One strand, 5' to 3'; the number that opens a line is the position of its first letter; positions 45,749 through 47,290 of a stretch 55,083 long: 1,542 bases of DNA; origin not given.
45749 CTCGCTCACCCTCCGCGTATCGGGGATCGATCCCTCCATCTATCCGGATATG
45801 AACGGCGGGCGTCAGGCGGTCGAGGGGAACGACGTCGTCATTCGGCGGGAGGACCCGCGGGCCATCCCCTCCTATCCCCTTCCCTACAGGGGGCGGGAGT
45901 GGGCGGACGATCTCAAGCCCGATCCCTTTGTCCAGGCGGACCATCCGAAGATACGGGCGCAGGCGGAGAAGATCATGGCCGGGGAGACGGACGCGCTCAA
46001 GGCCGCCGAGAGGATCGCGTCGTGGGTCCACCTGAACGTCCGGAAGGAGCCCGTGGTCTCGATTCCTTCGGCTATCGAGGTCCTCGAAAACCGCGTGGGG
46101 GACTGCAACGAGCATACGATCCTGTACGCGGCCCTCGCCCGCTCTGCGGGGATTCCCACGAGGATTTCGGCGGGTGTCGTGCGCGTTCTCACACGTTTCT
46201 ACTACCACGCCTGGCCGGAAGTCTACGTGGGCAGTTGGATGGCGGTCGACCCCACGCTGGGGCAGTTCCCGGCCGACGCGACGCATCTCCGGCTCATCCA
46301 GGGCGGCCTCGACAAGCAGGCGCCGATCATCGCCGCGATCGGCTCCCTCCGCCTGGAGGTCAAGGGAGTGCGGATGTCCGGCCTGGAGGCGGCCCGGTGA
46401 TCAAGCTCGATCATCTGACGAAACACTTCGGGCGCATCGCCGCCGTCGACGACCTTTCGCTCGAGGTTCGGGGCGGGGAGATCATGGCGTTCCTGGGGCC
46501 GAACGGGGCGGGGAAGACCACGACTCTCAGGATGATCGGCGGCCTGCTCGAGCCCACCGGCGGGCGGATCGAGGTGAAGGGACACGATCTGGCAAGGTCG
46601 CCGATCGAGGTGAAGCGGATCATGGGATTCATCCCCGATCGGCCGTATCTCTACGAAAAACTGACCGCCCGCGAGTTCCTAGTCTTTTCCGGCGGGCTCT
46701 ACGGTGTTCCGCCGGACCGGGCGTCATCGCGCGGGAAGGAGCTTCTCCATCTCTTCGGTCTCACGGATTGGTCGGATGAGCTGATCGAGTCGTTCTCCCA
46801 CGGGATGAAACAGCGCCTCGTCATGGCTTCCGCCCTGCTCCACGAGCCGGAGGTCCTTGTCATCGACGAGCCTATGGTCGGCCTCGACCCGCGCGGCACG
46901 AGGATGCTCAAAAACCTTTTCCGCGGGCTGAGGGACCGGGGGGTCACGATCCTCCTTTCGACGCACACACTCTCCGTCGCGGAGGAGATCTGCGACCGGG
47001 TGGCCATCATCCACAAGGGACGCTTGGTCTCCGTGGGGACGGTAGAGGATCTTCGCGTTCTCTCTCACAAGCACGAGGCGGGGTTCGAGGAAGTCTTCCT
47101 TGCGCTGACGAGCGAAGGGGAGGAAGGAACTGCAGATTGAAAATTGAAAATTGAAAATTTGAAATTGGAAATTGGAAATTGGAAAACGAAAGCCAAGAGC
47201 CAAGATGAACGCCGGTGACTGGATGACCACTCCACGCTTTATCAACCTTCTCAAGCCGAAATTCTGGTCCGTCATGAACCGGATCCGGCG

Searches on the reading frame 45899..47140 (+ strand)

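Call 7: search_protein_families(library=pfam, proteins=[window:45899-47140:+])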
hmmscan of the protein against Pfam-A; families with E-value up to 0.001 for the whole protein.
window:45899-47140:+ (413 aa): 2 families
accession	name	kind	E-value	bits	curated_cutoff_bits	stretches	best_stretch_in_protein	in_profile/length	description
PF00005.33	ABC_tran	-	8.9e-29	101.3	25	1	184-326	2-136/137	ABC transporter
PF13304.12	AAA_21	-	3e-10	41.1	27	1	295-356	234-298/304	AAA domain, putative AbiEii toxin, Type IV TA system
